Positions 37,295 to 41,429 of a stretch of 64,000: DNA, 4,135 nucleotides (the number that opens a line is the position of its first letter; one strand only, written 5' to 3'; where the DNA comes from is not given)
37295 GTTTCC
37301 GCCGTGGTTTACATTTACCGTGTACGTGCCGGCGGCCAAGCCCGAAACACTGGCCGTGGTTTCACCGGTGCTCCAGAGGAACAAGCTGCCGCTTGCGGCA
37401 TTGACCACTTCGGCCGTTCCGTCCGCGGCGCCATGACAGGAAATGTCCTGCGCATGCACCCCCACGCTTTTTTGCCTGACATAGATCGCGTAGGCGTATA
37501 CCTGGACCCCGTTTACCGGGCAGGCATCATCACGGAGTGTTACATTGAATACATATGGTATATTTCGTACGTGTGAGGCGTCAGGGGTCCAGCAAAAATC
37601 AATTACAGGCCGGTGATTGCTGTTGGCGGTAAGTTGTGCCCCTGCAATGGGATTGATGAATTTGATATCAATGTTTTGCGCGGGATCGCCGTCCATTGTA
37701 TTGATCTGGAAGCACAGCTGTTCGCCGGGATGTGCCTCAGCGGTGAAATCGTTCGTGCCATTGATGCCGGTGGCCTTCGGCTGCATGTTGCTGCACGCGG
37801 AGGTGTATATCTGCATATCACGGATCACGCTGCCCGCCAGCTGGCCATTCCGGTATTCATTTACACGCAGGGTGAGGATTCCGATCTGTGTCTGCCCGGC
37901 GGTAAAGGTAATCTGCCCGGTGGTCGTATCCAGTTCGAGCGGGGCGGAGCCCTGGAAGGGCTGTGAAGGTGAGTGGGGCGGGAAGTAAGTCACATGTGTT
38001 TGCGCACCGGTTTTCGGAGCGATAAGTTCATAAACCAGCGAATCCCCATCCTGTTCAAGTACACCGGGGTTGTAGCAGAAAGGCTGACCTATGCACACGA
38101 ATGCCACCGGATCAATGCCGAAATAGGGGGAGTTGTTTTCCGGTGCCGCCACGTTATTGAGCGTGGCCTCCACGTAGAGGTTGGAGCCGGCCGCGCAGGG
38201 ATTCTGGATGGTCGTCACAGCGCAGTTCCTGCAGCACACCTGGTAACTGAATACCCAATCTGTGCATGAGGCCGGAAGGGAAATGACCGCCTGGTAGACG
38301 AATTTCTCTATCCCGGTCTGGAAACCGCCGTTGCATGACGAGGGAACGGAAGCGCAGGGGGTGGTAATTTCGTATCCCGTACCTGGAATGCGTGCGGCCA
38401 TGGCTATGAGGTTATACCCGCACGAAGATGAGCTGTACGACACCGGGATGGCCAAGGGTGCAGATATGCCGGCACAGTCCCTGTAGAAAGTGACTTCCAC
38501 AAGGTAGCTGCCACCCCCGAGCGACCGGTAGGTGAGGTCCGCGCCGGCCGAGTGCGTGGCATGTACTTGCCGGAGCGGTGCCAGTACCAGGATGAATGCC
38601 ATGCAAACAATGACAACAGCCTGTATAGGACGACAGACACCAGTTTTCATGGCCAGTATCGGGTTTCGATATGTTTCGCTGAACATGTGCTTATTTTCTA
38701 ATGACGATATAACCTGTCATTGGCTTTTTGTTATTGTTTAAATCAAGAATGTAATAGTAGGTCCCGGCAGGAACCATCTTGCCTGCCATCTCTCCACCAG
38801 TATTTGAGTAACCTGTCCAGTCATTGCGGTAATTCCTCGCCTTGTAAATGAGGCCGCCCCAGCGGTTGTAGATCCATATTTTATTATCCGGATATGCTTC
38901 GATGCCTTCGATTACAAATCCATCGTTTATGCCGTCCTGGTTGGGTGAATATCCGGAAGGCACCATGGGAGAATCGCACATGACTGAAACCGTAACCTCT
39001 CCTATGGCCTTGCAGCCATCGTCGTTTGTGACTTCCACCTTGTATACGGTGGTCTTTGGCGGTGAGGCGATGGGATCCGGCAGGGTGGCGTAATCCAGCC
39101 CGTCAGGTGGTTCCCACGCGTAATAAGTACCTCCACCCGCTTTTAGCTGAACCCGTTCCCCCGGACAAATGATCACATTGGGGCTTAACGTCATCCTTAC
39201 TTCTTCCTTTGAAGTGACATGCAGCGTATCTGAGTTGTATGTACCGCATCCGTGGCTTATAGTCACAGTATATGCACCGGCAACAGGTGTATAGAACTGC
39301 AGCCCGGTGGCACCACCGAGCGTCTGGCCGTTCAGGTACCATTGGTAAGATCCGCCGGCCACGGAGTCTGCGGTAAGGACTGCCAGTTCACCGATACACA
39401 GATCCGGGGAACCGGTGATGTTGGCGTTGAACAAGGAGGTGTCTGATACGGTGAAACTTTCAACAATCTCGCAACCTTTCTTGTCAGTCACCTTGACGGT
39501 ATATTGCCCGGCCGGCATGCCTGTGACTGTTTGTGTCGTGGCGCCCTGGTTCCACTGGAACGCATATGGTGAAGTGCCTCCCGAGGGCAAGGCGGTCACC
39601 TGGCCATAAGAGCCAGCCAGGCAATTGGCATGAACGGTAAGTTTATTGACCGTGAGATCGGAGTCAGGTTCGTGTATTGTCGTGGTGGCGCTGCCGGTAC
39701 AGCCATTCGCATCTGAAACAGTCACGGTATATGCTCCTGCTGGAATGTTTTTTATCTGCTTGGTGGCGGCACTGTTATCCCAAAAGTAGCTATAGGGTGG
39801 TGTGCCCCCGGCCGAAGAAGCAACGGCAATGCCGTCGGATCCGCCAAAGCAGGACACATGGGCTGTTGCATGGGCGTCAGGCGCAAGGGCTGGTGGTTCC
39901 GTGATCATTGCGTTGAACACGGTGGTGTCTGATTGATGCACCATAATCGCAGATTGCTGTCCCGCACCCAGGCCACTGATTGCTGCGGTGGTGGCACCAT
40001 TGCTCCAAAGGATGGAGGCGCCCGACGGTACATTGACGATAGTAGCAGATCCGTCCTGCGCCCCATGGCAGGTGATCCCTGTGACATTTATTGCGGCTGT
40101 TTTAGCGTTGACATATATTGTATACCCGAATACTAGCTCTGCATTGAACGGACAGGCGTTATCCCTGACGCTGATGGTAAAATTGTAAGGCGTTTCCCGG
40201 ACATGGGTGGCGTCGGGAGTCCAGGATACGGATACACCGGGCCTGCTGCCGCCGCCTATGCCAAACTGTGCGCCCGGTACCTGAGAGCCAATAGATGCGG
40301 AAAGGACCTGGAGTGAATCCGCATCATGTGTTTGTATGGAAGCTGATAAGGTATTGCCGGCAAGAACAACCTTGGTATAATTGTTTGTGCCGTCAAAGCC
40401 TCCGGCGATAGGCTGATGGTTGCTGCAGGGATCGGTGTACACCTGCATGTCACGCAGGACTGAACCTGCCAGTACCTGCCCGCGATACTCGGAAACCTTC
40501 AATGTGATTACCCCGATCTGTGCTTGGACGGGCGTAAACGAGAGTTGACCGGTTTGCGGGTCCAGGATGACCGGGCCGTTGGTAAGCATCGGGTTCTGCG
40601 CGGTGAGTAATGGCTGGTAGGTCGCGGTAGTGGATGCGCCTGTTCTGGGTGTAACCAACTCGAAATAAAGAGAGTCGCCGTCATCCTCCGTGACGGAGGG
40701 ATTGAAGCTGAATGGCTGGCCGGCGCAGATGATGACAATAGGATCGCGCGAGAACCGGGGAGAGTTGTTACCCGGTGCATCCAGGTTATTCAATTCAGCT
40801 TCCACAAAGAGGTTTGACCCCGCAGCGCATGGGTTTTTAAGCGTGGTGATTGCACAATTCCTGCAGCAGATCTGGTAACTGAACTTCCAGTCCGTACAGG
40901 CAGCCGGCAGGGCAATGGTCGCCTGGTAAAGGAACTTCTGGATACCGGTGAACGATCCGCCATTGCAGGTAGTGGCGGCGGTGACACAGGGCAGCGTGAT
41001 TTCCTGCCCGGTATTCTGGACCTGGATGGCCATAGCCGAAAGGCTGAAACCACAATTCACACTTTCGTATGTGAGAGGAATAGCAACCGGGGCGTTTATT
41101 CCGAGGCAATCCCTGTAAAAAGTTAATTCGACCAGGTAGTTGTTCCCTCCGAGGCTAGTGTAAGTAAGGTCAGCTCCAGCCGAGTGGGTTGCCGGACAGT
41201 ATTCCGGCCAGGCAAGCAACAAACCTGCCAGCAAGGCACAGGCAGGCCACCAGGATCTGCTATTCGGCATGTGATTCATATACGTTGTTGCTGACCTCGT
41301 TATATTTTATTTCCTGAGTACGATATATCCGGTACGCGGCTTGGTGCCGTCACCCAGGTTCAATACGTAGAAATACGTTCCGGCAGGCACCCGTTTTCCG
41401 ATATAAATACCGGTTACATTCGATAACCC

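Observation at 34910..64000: Roughly 29-kb minus-strand array of five tandem giant SprB-repeat / type-B T9SS-CTD adhesin genes served by a single PorP/SprF-OmpA pair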

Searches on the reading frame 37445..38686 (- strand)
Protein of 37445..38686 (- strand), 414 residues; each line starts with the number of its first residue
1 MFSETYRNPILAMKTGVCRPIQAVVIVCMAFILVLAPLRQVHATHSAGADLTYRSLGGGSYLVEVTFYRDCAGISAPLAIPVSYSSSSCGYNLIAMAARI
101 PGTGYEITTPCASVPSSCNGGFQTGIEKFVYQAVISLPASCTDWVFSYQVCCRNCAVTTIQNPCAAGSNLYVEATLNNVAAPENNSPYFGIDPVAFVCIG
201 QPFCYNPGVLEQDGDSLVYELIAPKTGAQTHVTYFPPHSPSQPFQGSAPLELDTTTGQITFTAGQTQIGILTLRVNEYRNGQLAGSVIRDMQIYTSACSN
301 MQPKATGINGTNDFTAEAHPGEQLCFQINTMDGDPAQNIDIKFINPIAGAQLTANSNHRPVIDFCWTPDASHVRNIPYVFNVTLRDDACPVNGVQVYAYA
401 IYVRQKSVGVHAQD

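Call 30: search_protein_families(library=pfam, proteins=[window:37445-38686:-], max_evalue=1)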
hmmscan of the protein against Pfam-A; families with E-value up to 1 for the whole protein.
window:37445-38686:- (414 aa): 3 families
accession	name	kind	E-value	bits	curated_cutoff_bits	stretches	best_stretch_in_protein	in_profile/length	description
PF25337.1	C2_N_APX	-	0.0022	18.7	27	1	289-384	13-106/110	N-terminal C2 domain of anterior pharynx excess proteins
PF05410.19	Peptidase_C31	-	0.0024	18.4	25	1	275-317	47-88/105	Porcine arterivirus-type cysteine proteinase alpha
PF14976.13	YPEH2ZP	-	0.089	13.4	27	1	80-122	52-96/145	Yippee homolog 2 zinc finger protein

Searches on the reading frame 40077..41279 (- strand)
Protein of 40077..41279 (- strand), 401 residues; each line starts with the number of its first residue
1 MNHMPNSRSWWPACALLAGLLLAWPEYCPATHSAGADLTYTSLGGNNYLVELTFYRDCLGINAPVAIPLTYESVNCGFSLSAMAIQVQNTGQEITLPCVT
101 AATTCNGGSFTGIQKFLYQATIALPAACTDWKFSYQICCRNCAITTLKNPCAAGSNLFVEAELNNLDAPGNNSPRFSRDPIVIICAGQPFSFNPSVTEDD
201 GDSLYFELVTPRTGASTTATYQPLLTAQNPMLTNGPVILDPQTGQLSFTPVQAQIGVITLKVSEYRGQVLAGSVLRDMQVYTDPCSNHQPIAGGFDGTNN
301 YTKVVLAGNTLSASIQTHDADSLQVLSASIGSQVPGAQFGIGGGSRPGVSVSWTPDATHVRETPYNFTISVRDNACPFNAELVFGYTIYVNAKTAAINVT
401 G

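Call 30: search_protein_families(library=pfam, proteins=[window:40077-41279:-], max_evalue=1)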
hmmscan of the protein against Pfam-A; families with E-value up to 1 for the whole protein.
window:40077-41279:- (401 aa): 1 family
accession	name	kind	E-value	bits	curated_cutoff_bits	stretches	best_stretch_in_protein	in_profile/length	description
PF05410.19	Peptidase_C31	-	0.081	13.5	25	1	263-304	48-88/105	Porcine arterivirus-type cysteine proteinase alpha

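Call 31: search_solved_structures(query=window:40077-41279:-, max_evalue=1)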
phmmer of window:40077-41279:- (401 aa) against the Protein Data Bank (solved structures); distinct sequences matched with E-value up to 1: 0.

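Call 37: find_homologous_proteins(query=window:40077-41195:-, max_evalue=0.00001)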
Query window:40077-41195:- (373 aa): 30 proteins with E <= 0.00001 among 8000 candidates.
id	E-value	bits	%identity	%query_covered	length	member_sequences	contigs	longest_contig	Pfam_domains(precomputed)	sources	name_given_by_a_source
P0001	2.3e-115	404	52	97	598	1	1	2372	PF13573.13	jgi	jgi:hypothetical protein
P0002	1.4e-103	365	46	99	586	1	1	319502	PF13573.13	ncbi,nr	ncbi:MAG: SprB repeat-containing protein [Bacteroidetes bacterium]|nr:SprB repeat-containing protein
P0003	3.7e-100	354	47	91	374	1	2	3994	-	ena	-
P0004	6.0e-95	337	44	100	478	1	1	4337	-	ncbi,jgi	-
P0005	2.5e-91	325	45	98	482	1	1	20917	-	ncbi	-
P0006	4.8e-91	324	48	86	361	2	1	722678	-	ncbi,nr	ncbi:MAG: hypothetical protein IPJ79_01790 [Bacteroidetes bacterium]|nr:hypothetical protein [Bacter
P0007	3.2e-84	301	49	80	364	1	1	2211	-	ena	-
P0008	5.9e-81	291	42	95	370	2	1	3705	-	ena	-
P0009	7.1e-81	290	43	97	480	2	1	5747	-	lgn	-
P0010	3.0e-79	285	41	99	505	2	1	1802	PF17963.8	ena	-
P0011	5.5e-79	284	40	97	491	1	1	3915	-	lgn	-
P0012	4.7e-69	251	41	82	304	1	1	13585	-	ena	-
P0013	7.9e-68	247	45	67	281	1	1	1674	-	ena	-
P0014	4.6e-66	242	53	51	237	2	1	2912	-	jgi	-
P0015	1.5e-63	233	38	99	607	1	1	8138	-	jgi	jgi:hypothetical protein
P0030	1.1e-27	115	27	97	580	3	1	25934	PF13585.13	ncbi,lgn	-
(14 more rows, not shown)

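Call 45: find_encoding_contigs(protein=P0002, flank=10000, max_places=3)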
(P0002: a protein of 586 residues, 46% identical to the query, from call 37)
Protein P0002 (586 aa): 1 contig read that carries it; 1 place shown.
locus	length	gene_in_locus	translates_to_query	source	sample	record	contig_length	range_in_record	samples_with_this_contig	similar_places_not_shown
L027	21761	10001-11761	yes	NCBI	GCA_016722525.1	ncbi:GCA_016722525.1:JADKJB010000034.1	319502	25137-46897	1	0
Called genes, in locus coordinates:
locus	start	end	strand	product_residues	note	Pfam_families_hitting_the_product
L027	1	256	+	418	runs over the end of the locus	PF10555:MraY_sig1 (weak), PF00953:Glycos_transf_4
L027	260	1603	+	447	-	PF21377:MurD_N, PF21799:MurD-like_N (weak), PF08245:Mur_ligase_M, PF02875:Mur_ligase_C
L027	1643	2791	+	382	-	PF01098:FTSW_RODA_SPOVE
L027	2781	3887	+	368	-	PF03033:Glyco_transf_28, PF04101:Glyco_tran_28_C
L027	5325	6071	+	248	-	-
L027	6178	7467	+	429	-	PF00012:HSP70 (faint), PF14450:FtsA, PF02491:SHS2_FTSA, PF06723:MreB_Mbl, PF11104:PilM_2 (weak), PF06277:EutA, PF14450:FtsA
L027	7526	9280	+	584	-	PF00091:Tubulin, PF12327:FtsZ_C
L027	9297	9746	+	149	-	PF09424:YqeY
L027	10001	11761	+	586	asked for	PF13573:SprB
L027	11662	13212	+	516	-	PF17957:Big_7 (faint), PF16967:TcfC (faint), PF18962:Por_Secre_tail (faint), PF25942:Ig_halo (faint), PF13573:SprB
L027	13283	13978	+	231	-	PF13585:CHU_C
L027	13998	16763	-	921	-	PF18962:Por_Secre_tail (weak)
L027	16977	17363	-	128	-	-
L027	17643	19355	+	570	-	-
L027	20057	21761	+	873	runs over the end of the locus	PF04862:DUF642 (faint), PF06832:BiPBP_C (faint), PF13573:SprB, PF16967:TcfC (faint), PF18962:Por_Secre_tail (faint), PF28587:DUF8441 (faint), PF13573:SprB, PF13573:SprB, +1 more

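Call 46: find_encoding_contigs(protein=P0030, flank=10000, max_places=3)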
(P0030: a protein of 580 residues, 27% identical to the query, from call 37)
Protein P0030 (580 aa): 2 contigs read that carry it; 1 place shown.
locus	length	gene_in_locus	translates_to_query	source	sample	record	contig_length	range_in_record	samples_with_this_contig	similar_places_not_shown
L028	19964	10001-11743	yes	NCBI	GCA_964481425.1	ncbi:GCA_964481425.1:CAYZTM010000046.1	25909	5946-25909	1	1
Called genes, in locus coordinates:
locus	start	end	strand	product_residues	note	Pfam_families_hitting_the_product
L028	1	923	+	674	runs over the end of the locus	PF07715:Plug, PF00593:TonB_dep_Rec_b-barrel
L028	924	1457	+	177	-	-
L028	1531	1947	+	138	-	-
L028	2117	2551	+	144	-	-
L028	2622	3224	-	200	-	-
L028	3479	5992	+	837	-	PF00521:DNA_topoisoIV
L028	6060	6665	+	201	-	PF02577:BFN_dom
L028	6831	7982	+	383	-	PF04055:Radical_SAM, PF19288:CofH_C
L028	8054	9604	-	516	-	PF13646:HEAT_2 (faint), PF02985:HEAT (faint), PF13513:HEAT_EZ (faint)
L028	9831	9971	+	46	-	-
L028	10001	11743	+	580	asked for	PF13585:CHU_C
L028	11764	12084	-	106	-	PF08279:HTH_11 (weak), PF01022:HTH_5, PF12840:HTH_20 (weak), PF12802:MarR_2 (weak), PF13412:HTH_24 (weak)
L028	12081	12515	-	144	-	PF10604:Polyketide_cyc2 (weak), PF08327:AHSA1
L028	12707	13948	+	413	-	PF13620:CarboxypepD_reg (weak), PF13715:CarbopepD_reg_2 (faint), PF18962:Por_Secre_tail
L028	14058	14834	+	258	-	PF03372:Exo_endo_phos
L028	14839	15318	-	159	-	PF06445:GyrI-like, PF14526:Cass2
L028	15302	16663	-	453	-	-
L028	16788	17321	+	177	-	PF14065:Pvc16_N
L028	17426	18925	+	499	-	PF04984:Phage_sheath_1 (faint), PF17482:Phage_sheath_1C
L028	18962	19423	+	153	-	PF06841:Phage_T4_gp19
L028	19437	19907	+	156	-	PF06841:Phage_T4_gp19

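Call 47: predict_structure(alignment_id=A1)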
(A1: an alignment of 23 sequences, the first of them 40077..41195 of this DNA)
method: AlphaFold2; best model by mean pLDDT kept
length: 373 residues; sequences in the alignment: 23
mean_pLDDT: 90.2   pTM: 0.85
mean pLDDT of the five models: 90.2, 90.2, 89.9, 89.3, 88.8
residues with pLDDT >= 90: 250; 70-90: 105; 50-70: 12; < 50: 6
segments of 3 or more residues with pLDDT < 50: 369-373
pLDDT, mean of each block of 10 residues (from residue 1): 79 97 94 85 98 97 80 80 90 98 96 91 88 97 93 86 89 92 95 95 94 92 94 94 96 88 92 92 95 88 88 92 95 87 82 87 72 46
secondary structure, 60 per line:
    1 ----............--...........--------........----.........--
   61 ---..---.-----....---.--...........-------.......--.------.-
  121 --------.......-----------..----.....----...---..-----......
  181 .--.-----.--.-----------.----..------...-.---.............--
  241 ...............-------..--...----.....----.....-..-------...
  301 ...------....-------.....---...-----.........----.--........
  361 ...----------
elements in order: E5-16 E19-29 E38-45 E50-58 E85-95 E103-109 E129-135 E153-157 E162-164 E175-181 E218-220 E226-238 E241-255 E274-278 E283-287 E298-303 E310-313 E321-325 E337-345 E353-363

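Call 49: fold_search(model_id=the predicted structure, library=pdb)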
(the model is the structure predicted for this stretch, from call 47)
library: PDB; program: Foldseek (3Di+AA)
matches with E <= 10: 1640; with E <= 0.001: 475
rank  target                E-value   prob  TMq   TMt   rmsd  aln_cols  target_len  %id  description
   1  6dms                  2.6e-08  1.00  0.20  0.12  27.3       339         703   13  Endo-fucoidan hydrolase MfFcnA4_H294Q from glycoside hydrolase family 107 (released 2018-10-03)
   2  2rjm                  1.1e-07  1.00  0.18  0.23  28.4       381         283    9  3Ig structure of titin domains I67-I69 E-to-A mutated variant (released 2008-01-22)
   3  2rik                  1.2e-07  1.00  0.19  0.23  28.7       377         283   10  I-band fragment I67-I69 from titin (released 2008-01-22)
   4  2fdb_P                1.9e-07  1.00  0.20  0.35  23.4       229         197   12  Crystal Structure of Fibroblast growth factor (FGF)8b in complex with FGF Receptor (FGFR) 2c (released 2006-02-07)
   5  6vfw_B                3.6e-07  1.00  0.21  0.19  36.2       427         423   10  Crystal structure of human delta protocadherin 10 EC1-EC4 (released 2020-03-11)
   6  5co1_B                4.2e-07  1.00  0.22  0.37  22.8       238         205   14  Crystal Structure of Zebrafish Protocadherin-19 EC3-4 (released 2016-11-02)
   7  8k53_B                6.6e-07  1.00  0.21  0.14  28.0       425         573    7  Structure of the Dimeric Human CNTN2 Ig 1-6-FNIII 1-2 Domain in an Asymmetric State (released 2023-12-06)
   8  6vfw_C                6.9e-07  1.00  0.21  0.19  38.0       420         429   11  Crystal structure of human delta protocadherin 10 EC1-EC4 (released 2020-03-11)
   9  7stz_D                8.9e-07  1.00  0.21  0.19  31.3       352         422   13  Crystal Structure of Human E-cadherin EC1-5 bound by mouse monoclonal antibody Fab mAb-1_19A11 (released 2022-01-26)
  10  8k3j_A                1.2e-06  1.00  0.22  0.15  28.3       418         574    6  Structure of human CNTN2 immunoglobulin domains 1-6 homo-dimer (released 2024-07-17)
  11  4wrl_C                1.2e-06  1.00  0.19  0.24  24.1       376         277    8  Structure of the human CSF-1:CSF-1R complex (released 2015-08-12)
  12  8a0y_A                1.3e-06  1.00  0.21  0.15  27.5       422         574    8  Crystal structure of mouse contactin 2 immunoglobulin domains (released 2023-11-01)
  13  3ojv_C                1.4e-06  1.00  0.19  0.31  24.0       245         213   12  Crystal Structure of FGF1 complexed with the ectodomain of FGFR1c exhibiting an ordered ligand specificity-determining (released 2011-12-28)
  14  5jdd                  1.5e-06  1.00  0.17  0.23  26.2       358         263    7  Crystal structure of I9-I11 tandem from titin (P212121) (released 2016-09-14)
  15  7ysh_D                1.9e-06  1.00  0.19  0.30  24.8       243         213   12  Cryo-EM Structure of FGF23-FGFR1c-aKlotho-HS Quaternary Complex (released 2023-04-19)
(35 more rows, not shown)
